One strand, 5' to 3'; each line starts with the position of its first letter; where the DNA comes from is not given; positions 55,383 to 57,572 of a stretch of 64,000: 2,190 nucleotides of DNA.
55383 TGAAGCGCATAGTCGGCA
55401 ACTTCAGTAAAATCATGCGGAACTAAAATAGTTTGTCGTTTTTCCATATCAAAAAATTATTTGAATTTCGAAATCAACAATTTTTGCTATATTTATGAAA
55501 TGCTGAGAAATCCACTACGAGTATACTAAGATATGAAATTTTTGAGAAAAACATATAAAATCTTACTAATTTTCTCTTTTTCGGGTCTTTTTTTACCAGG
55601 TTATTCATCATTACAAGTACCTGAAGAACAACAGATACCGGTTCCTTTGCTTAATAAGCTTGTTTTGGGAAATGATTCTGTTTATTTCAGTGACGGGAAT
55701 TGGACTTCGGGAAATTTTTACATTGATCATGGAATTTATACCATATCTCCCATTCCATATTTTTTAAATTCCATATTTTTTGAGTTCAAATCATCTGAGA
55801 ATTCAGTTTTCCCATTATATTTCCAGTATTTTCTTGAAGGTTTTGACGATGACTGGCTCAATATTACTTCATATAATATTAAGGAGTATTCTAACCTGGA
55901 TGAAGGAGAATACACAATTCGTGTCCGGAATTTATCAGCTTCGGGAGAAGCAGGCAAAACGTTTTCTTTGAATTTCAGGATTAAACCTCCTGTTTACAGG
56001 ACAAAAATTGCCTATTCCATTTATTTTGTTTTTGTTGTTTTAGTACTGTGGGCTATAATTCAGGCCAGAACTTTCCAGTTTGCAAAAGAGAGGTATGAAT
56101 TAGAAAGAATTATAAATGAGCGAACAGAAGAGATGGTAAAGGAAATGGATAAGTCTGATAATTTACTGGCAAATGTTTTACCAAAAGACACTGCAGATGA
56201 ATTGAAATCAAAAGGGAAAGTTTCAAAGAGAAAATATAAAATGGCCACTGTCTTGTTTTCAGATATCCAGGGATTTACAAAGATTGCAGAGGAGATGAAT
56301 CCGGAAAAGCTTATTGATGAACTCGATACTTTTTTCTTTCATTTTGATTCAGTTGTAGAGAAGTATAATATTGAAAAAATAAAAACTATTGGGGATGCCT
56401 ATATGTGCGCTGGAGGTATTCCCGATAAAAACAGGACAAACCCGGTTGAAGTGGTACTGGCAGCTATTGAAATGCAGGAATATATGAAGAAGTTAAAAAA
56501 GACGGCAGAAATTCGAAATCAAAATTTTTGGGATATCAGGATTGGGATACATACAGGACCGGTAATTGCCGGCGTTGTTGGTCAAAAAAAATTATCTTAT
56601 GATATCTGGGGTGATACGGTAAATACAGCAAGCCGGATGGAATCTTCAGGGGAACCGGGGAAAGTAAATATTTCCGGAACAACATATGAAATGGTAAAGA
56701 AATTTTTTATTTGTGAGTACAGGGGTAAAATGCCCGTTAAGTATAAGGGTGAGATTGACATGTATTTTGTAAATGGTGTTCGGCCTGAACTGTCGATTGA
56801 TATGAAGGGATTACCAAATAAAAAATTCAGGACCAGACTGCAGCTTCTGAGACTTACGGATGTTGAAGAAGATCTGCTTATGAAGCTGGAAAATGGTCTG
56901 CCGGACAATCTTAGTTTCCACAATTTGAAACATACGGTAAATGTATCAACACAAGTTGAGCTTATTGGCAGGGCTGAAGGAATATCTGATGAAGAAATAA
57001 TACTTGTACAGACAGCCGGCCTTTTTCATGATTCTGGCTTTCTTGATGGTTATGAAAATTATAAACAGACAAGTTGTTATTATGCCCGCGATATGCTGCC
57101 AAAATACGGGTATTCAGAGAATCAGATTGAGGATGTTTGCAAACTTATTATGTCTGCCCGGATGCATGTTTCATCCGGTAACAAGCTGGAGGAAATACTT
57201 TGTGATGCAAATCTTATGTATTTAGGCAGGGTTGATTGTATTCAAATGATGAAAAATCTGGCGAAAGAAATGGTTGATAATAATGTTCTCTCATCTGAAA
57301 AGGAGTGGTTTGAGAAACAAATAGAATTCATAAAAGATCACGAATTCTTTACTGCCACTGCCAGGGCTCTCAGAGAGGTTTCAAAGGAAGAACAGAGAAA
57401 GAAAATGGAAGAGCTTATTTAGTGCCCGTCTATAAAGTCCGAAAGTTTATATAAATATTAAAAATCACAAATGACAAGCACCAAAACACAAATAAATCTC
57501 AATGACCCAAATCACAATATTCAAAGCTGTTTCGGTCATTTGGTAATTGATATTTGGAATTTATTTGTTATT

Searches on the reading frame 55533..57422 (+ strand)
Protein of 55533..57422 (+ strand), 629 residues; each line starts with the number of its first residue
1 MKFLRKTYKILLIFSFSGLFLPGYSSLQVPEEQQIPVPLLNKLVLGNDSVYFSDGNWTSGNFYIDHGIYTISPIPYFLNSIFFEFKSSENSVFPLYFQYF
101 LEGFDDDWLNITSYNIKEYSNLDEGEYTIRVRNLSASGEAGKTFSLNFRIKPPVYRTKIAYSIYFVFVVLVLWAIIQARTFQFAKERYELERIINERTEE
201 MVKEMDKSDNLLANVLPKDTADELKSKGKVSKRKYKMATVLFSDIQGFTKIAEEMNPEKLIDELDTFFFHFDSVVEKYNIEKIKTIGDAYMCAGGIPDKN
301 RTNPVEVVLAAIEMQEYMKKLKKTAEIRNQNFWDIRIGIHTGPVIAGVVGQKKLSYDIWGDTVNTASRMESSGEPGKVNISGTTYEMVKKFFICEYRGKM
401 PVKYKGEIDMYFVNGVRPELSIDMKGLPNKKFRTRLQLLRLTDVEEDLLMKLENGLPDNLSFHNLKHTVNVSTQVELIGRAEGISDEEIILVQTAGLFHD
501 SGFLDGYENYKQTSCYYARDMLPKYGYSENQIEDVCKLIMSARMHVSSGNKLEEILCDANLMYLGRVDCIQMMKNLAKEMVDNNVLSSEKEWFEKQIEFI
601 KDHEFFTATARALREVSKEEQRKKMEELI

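Call 9: search_protein_families(library=pfam, proteins=[window:55533-57422:+])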
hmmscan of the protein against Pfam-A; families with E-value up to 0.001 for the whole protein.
window:55533-57422:+ (629 aa): 4 families
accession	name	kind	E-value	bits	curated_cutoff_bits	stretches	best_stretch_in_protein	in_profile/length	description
PF00211.25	Guanylate_cyc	-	1.6e-56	191.2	21.9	1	231-415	2-183/183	Adenylate and Guanylate cyclase catalytic domain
PF07495.19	Y_Y_Y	-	1.4e-10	41.4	26.6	1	97-151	10-65/65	Y_Y_Y domain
PF24421.1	Ig_J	-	0.00054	20.5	29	0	118-153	69-104/104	Tip attachment protein J, Ig-like domain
PF01966.28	HD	-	0.00095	19.9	22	0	465-540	2-83/116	HD domain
